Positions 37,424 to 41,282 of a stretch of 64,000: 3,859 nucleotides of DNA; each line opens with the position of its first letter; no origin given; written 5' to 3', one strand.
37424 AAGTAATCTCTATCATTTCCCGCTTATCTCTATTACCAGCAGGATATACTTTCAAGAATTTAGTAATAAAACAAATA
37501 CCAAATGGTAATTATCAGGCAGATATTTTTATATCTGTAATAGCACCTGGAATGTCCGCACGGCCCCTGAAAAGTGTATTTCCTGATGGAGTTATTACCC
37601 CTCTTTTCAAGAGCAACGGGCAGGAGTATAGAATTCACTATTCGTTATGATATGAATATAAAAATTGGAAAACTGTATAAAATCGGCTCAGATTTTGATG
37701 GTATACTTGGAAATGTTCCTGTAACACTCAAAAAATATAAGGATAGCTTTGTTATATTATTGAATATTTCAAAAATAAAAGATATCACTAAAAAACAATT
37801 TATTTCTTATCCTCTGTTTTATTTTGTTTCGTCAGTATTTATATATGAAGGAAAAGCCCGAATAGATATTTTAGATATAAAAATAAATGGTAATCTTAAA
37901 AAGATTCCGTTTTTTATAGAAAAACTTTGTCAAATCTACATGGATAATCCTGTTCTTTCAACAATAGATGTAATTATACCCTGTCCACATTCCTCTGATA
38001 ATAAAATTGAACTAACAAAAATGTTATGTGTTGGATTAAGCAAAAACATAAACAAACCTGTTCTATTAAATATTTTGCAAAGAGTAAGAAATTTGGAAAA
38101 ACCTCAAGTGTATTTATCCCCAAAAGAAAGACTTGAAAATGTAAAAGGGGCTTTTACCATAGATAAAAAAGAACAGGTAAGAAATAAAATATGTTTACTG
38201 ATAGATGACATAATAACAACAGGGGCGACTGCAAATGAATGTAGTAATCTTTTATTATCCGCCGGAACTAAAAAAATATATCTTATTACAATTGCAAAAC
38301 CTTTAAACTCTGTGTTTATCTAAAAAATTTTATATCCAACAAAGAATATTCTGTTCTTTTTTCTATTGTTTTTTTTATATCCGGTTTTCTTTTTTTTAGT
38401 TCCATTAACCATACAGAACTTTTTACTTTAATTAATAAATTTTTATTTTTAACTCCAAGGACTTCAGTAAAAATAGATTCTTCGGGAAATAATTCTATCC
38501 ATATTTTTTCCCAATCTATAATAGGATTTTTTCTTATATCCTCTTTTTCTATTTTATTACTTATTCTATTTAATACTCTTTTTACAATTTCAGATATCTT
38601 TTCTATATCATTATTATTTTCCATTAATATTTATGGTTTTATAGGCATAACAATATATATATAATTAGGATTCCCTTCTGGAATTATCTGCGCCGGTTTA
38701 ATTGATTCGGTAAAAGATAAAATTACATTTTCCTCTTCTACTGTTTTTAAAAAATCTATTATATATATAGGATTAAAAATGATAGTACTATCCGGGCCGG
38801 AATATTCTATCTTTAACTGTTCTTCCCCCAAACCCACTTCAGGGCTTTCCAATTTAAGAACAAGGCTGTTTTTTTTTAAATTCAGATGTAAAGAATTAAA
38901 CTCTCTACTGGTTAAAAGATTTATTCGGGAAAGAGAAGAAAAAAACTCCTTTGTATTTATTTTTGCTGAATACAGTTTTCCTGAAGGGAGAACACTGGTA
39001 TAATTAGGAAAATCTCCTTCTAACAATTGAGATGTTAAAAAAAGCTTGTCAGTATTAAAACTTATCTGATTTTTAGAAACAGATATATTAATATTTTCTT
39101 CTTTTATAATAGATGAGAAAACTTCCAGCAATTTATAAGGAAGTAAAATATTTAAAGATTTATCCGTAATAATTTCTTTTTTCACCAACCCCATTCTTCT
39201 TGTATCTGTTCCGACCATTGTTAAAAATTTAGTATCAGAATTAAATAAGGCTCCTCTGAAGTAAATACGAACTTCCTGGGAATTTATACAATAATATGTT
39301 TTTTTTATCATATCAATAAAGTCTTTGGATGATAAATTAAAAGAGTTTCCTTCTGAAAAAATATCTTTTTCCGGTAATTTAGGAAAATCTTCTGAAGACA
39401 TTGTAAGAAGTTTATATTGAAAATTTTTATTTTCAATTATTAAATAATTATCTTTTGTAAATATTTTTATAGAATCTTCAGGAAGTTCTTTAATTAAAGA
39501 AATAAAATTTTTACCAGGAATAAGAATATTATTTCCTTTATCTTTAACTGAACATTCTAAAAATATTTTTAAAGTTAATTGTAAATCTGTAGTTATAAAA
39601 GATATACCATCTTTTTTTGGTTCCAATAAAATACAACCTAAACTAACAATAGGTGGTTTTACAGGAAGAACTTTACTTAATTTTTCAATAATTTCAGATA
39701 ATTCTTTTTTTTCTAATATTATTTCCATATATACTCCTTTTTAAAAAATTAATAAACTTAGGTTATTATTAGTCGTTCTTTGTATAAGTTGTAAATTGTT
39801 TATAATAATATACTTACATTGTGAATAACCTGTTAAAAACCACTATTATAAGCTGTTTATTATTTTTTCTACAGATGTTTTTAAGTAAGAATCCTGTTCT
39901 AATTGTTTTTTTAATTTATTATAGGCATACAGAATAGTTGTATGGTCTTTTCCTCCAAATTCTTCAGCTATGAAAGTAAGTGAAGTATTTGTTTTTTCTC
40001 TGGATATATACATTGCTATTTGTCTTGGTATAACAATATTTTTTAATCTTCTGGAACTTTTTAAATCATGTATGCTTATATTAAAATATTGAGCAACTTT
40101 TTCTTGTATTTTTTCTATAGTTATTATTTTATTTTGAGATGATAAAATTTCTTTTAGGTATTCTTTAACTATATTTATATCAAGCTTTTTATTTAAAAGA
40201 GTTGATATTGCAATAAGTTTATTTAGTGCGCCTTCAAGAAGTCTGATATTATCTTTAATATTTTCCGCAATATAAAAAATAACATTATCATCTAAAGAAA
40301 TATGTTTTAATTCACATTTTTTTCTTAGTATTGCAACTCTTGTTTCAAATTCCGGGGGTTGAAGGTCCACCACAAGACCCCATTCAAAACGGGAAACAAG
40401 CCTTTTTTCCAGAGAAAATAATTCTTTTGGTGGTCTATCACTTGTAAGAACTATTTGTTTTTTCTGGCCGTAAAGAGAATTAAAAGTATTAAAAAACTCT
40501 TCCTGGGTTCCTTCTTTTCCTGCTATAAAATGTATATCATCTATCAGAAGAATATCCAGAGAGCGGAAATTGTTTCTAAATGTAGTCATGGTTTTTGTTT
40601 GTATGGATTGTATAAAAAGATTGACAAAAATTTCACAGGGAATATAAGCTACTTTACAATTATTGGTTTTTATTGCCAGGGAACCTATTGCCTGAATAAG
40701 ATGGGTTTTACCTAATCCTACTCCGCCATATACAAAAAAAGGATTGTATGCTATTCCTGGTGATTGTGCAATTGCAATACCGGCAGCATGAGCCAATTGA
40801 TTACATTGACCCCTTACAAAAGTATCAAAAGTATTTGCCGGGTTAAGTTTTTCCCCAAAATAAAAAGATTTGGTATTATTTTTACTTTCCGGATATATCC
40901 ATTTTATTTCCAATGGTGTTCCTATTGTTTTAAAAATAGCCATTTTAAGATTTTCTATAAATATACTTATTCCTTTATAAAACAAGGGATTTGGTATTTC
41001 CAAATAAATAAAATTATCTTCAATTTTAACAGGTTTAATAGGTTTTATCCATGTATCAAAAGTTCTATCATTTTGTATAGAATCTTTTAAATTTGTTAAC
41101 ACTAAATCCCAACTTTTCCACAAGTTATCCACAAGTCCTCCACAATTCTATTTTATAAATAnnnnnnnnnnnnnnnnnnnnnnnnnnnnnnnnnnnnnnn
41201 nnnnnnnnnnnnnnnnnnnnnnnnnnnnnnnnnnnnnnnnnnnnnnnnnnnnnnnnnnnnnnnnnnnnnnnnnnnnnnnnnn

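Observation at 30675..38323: Seven-gene operon combining T4SS core parts (VirB10, lipoprotein, VirB4) with a full secretin, a GspL/PilMN-like protein and ComFC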

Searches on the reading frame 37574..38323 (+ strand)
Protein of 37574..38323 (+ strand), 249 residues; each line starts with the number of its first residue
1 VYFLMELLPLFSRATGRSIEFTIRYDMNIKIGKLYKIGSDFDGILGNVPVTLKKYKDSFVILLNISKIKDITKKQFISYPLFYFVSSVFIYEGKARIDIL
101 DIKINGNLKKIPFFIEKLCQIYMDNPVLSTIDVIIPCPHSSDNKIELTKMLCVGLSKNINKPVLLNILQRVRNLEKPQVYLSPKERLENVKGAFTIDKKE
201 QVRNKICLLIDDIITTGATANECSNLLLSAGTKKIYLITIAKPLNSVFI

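Call 4: search_protein_families(library=pfam, proteins=[window:37574-38323:+], max_evalue=1)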
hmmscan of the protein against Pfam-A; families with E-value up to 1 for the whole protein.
window:37574-38323:+ (249 aa): 3 families
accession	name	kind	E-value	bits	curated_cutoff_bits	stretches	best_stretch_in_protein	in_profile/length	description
PF00156.33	Pribosyltran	-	1.5e-06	28.1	26.3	1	174-242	51-125/158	Phosphoribosyl transferase domain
PF15610.12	PRTase_3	-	0.0043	16.9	28.7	1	157-242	87-175/264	PRTase ComF-like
PF14681.12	UPRTase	-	0.18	11.7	27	1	200-240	116-158/206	Uracil phosphoribosyltransferase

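Call 5: search_protein_families(library=ncbifam, proteins=[window:37574-38323:+], max_evalue=1)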
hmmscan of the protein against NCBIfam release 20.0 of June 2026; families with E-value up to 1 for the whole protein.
window:37574-38323:+ (249 aa): 24 families
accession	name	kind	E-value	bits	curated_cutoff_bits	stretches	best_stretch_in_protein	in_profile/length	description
TIGR00201.1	comF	subfamily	3.2e-16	59.8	233.55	1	86-242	36-190/190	ComF family protein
NF008616.0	PRK11595.1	equivalog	2.1e-12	47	304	1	147-242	133-225/227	DNA utilization protein GntX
TIGR01251.1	ribP_PPkin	subfamily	2.4e-07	30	113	1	174-239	181-245/309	ribose-phosphate diphosphokinase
NF002095.0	PRK00934.1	equivalog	1.8e-06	27.3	296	1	184-240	186-241/287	ribose-phosphate diphosphokinase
NF005537.0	PRK07199.1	subfamily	3.2e-05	23.2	322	1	182-239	189-246/301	ribose-phosphate diphosphokinase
NF002620.0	PRK02277.1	subfamily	6.4e-05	22.7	115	1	184-240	119-177/201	orotate phosphoribosyltransferase-like protein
NF001815.0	PRK00553.1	equivalog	0.00023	20.4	484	1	193-238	207-252/332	ribose-phosphate pyrophosphokinase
TIGR01203.1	HGPRTase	equivalog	0.00027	20.8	150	1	196-240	77-121/167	hypoxanthine phosphoribosyltransferase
NF002320.0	PRK01259.1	subfamily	0.00027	20.4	297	1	201-238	211-248/316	ribose-phosphate diphosphokinase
NF002844.0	PRK03092.1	equivalog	0.0004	19.7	438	1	201-238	220-257/326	ribose-phosphate diphosphokinase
NF002758.0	PRK02812.1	equivalog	0.00043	19.5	518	1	200-238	226-264/330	ribose-phosphate pyrophosphokinase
NF002686.0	PRK02458.1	equivalog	0.00059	19.4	506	1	201-239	215-253/323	ribose-phosphate diphosphokinase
NF002636.0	PRK02304.1-5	equivalog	0.00093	18.7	125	1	180-238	93-151/176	adenine phosphoribosyltransferase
NF002618.0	PRK02269.1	equivalog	0.0013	18.4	460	1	200-237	213-250/321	ribose-phosphate diphosphokinase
NF005592.0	PRK07322.1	subfamily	0.0025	17.2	143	1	198-234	114-150/180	adenine phosphoribosyltransferase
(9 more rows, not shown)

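Call 51: find_homologous_proteins(query=window:37652-38323:+, max_evalue=0.00001)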
Query window:37652-38323:+ (223 aa): 15 proteins with E <= 0.00001 among 776 candidates.
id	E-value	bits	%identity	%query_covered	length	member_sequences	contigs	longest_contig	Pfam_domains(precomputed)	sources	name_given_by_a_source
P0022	8.0e-137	472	100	100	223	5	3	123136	PF00156.34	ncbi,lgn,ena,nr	ncbi:MAG: hypothetical protein M1135_03390 [Candidatus Omnitrophica bacterium]|nr:hypothetical prote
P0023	2.9e-84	300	62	100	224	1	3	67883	PF00156.34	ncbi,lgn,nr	ncbi:MAG: hypothetical protein M1501_00675 [Candidatus Omnitrophica bacterium]|nr:hypothetical prote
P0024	9.2e-83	295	61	100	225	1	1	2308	PF00156.34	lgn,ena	-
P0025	5.6e-77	276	61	97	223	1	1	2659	PF00156.34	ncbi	-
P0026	6.7e-63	230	53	96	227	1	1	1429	PF00156.34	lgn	-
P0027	1.1e-19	89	39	69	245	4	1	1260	PF00156.34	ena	-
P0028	1.3e-14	72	36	72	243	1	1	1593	PF18912.7,PF00156.34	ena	-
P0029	2.0e-13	69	34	70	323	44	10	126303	PF18912.7,PF00156.34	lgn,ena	-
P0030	9.7e-13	66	37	73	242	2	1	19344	PF18912.7,PF00156.34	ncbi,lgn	-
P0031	1.9e-10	59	34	50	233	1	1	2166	PF00156.34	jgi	jgi:ComF family protein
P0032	1.3e-8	53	38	48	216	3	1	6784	PF00156.34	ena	-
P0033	4.2e-8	51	40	41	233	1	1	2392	PF18912.7,PF00156.34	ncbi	ncbi:MAG: ComF family protein [Gammaproteobacteria bacterium]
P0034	5.7e-7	47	35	69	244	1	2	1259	PF18912.7,PF00156.34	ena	-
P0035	6.7e-7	47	36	50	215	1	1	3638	PF00156.34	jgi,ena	-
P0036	4.7e-6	44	41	34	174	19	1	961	PF00156.34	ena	-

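Call 52: find_encoding_contigs(protein=P0025, flank=5000, max_places=2)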
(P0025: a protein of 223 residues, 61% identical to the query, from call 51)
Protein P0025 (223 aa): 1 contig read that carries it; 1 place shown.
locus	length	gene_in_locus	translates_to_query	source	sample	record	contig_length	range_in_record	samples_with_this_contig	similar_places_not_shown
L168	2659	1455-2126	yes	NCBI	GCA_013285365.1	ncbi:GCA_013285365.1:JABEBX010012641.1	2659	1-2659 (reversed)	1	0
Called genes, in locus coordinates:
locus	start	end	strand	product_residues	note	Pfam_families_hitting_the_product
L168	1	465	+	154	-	?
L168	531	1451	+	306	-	-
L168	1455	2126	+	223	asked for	PF00156:Pribosyltran (weak)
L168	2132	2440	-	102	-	PF05258:DciA (weak)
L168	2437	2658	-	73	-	?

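Call 53: find_encoding_contigs(protein=P0024, flank=5000, max_places=2)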
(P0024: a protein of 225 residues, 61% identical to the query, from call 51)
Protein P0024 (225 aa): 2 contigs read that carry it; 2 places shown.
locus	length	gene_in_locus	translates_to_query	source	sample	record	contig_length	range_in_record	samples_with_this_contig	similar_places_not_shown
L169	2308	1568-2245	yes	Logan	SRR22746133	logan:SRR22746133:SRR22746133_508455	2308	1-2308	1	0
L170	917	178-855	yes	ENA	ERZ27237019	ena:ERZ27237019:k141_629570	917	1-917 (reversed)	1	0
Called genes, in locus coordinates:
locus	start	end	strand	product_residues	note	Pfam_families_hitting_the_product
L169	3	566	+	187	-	?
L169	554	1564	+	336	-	-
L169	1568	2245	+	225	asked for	PF00156:Pribosyltran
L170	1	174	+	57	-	?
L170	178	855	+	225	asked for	PF00156:Pribosyltran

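Call 79: search_solved_structures(query=window:37652-38323:+, max_evalue=0.01)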
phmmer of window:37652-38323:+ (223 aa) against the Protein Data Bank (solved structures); distinct sequences matched with E-value up to 0.01: 5.
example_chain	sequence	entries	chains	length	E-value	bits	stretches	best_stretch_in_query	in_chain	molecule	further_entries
6czf_A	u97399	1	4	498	0.0006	22.8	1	105-216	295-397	Amidophosphoribosyltransferase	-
1ecb_A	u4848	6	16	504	0.00061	22.8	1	105-216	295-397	GLUTAMINE PHOSPHORIBOSYLPYROPHOSPHATE AMIDOTRANSFERASE | Amidophosphoribosyltransferase, PurF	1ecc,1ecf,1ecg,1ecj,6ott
8w7d_A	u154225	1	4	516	0.00064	22.7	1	105-216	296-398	Amidophosphoribosyltransferase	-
3lpn_A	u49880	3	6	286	0.0063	19.5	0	160-213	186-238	Ribose-phosphate pyrophosphokinase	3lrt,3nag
3mbi_A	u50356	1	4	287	0.0064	19.5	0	160-213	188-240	Ribose-phosphate pyrophosphokinase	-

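Call 88: predict_structure(alignment_id=A7)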
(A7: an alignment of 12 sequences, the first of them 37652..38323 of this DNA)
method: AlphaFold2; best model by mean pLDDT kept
length: 223 residues; sequences in the alignment: 12
mean_pLDDT: 83.1   pTM: 0.71
mean pLDDT of the five models: 83.1, 82.8, 82.1, 81.5, 79.5
residues with pLDDT >= 90: 88; 70-90: 105; 50-70: 19; < 50: 11
segments of 3 or more residues with pLDDT < 50: 1-4, 48-51, 221-223
pLDDT, mean of each block of 10 residues (from residue 1): 60 78 79 77 58 70 84 89 93 92 95 74 95 96 86 78 88 94 88 90 93 81 43
secondary structure, 60 per line:
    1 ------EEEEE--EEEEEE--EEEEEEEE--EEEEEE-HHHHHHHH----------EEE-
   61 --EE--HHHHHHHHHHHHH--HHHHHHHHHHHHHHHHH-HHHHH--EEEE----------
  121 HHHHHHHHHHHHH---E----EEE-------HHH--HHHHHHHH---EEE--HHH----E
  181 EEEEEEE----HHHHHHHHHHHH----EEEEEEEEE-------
elements in order: E7-11 E14-19 E22-29 E32-37 H39-46 E57-59 H67-79 H82-98 H100-104 E107-110 H121-133 E142-144 H157-164 E168-170 E180-187 H192-203 E208-216

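Call 90: search_protein_families(library=padloc, proteins=[window:37652-38323:+], max_evalue=0.01)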
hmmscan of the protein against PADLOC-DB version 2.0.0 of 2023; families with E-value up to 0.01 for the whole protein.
window:37652-38323:+ (223 aa): 3 families
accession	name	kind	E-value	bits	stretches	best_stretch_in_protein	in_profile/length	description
PDLC03962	ShosT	-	2e-13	48.8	1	78-217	75-211/237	-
PDLC03928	PsyrT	-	4.9e-13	46.2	1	108-216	579-683/689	-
PDLC02931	PRTase_III-A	-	0.0002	19.1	1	171-215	129-175/267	-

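Call 91: fold_search(model_id=the predicted structure, library=pdb)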
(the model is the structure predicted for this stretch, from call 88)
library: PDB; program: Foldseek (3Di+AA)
matches with E <= 10: 1260; with E <= 0.001: 103
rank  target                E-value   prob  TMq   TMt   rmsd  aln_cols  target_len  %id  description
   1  1ecb_A                6.2e-06  1.00  0.40  0.20   4.9       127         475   24  ESCHERICHIA COLI GLUTAMINE PHOSPHORIBOSYLPYROPHOSPHATE (PRPP) AMIDOTRANSFERASE COMPLEXED WITH 2 GMP, 1 MG PER SUBUNIT (released 1998-04-15)
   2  8w7d_A                6.6e-06  1.00  0.40  0.20   5.4       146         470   21  Crystal structure of EcPPAT-FR901483 complex (released 2023-12-13)
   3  7p0h_A                7.9e-06  1.00  0.53  0.31   8.2       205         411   15  Crystal structure of Helicobacter pylori ComF fused to an artificial alphaREP crystallization helper(named B2) (released 2022-04-06)
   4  8zvb                  1.3e-05  1.00  0.49  0.29   3.9       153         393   15  The ShosTA toxin-antitoxin system provides phage defence (released 2025-04-09)
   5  1ecb_B                1.3e-05  1.00  0.39  0.20   4.7       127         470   22  ESCHERICHIA COLI GLUTAMINE PHOSPHORIBOSYLPYROPHOSPHATE (PRPP) AMIDOTRANSFERASE COMPLEXED WITH 2 GMP, 1 MG PER SUBUNIT (released 1998-04-15)
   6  5zgo_A                1.3e-05  1.00  0.41  0.50   7.2       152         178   18  Crystal structure of APRT2 from Thermus thermophilus HB8 (released 2019-03-06)
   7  6fsp_C                1.4e-05  1.00  0.42  0.53   6.8       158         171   20  Crystal structure of APRT from Thermus thermophilus (released 2019-03-20)
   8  6czf_D                1.6e-05  1.00  0.40  0.19   5.6       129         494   23  The structure of E. coli PurF in complex with ppGpp-Mg (released 2018-10-10)
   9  8w7d_B                2.0e-05  1.00  0.41  0.21   3.8       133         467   22  Crystal structure of EcPPAT-FR901483 complex (released 2023-12-13)
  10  8w7d_C                2.1e-05  1.00  0.41  0.21   4.3       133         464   21  Crystal structure of EcPPAT-FR901483 complex (released 2023-12-13)
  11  8w7d_D                2.2e-05  1.00  0.40  0.20   5.7       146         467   22  Crystal structure of EcPPAT-FR901483 complex (released 2023-12-13)
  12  6fsp_A                2.2e-05  1.00  0.43  0.54   6.8       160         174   17  Crystal structure of APRT from Thermus thermophilus (released 2019-03-20)
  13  1ecf_B                2.4e-05  1.00  0.39  0.19   6.1       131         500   24  ESCHERICHIA COLI GLUTAMINE PHOSPHORIBOSYLPYROPHOSPHATE (PRPP) AMIDOTRANSFERASE (released 1996-11-08)
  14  7f06_A                2.5e-05  1.00  0.42  0.51   4.0       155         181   16  Crystal Structure of 1144 (released 2022-09-28)
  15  1ecb_D                3.2e-05  1.00  0.40  0.20   4.6       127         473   23  ESCHERICHIA COLI GLUTAMINE PHOSPHORIBOSYLPYROPHOSPHATE (PRPP) AMIDOTRANSFERASE COMPLEXED WITH 2 GMP, 1 MG PER SUBUNIT (released 1998-04-15)
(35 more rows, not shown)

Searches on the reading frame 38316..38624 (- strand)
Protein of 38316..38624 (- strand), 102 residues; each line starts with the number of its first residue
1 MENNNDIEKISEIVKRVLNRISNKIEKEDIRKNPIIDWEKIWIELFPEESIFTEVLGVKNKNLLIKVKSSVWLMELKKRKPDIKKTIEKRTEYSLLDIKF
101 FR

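Call 9: search_protein_families(library=pfam, proteins=[window:38316-38624:-], max_evalue=0.001)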
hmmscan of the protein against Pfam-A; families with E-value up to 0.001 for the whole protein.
window:38316-38624:- (102 aa): 1 family
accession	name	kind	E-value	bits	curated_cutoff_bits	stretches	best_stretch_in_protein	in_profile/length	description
PF05258.17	DciA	-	8.8e-08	32.7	24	1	42-100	29-89/89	Dna[CI] antecedent, DciA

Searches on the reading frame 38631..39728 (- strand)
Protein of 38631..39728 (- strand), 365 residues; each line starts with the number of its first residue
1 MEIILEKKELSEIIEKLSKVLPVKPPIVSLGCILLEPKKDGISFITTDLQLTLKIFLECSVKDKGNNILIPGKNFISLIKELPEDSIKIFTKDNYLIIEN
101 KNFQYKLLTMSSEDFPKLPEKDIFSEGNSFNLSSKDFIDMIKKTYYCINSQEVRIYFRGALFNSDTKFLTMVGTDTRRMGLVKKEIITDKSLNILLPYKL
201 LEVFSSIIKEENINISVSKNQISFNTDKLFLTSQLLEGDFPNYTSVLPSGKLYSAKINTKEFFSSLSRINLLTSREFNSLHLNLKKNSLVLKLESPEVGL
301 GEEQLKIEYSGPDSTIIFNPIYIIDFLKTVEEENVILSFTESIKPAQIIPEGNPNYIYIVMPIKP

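Call 9: search_protein_families(library=pfam, proteins=[window:38631-39728:-], max_evalue=0.001)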
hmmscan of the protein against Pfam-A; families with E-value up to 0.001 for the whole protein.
window:38631-39728:- (365 aa): 3 families
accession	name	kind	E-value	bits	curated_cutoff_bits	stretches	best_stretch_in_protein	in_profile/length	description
PF02768.20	DNA_pol3_beta_3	-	5.3e-23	81.6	27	1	245-363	2-120/121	DNA polymerase III beta subunit, C-terminal domain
PF00712.24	DNA_pol3_beta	-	4.3e-22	78.9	24.4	1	1-119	1-120/120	DNA polymerase III beta subunit, N-terminal domain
PF02767.21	DNA_pol3_beta_2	-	5.3e-21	75.5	27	1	132-242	2-116/116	DNA polymerase III beta subunit, central domain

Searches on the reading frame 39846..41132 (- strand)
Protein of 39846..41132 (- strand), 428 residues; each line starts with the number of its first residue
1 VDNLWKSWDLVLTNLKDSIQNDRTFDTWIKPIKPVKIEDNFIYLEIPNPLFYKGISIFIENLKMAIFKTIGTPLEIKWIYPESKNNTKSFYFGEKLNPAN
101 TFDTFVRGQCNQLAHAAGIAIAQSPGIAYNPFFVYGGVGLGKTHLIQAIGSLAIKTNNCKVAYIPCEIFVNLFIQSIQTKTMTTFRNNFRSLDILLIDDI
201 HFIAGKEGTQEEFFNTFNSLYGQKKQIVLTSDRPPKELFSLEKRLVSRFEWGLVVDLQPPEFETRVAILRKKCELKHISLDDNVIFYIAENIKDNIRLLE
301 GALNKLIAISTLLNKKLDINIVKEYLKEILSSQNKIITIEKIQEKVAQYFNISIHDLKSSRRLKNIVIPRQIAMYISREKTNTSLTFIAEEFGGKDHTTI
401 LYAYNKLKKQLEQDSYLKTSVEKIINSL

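Call 10: search_protein_families(library=pfam, proteins=[window:39846-41132:-], max_evalue=0.001)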
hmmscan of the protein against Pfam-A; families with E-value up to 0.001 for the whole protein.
window:39846-41132:- (428 aa): 5 families
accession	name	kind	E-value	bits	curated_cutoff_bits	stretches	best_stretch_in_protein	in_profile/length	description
PF00308.24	Bac_DnaA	-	9.1e-65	218.2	23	1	96-256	1-162/162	Bacterial DnaA ATPAse domain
PF08299.17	Bac_DnaA_C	-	2.1e-27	95.4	31.5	1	339-406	1-68/69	Bacterial dnaA protein helix-turn-helix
PF01695.23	IstB_IS21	-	1.7e-08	34.7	24.1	1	134-234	97-195/238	IstB-like ATP binding protein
PF11638.13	DnaA_N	-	1.1e-07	31.9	24.6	1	7-51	3-47/65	DnaA N-terminal domain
PF00004.35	AAA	-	3.2e-06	28.1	21.2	1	134-249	3-123/131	ATPase family associated with various cellular activities (AAA)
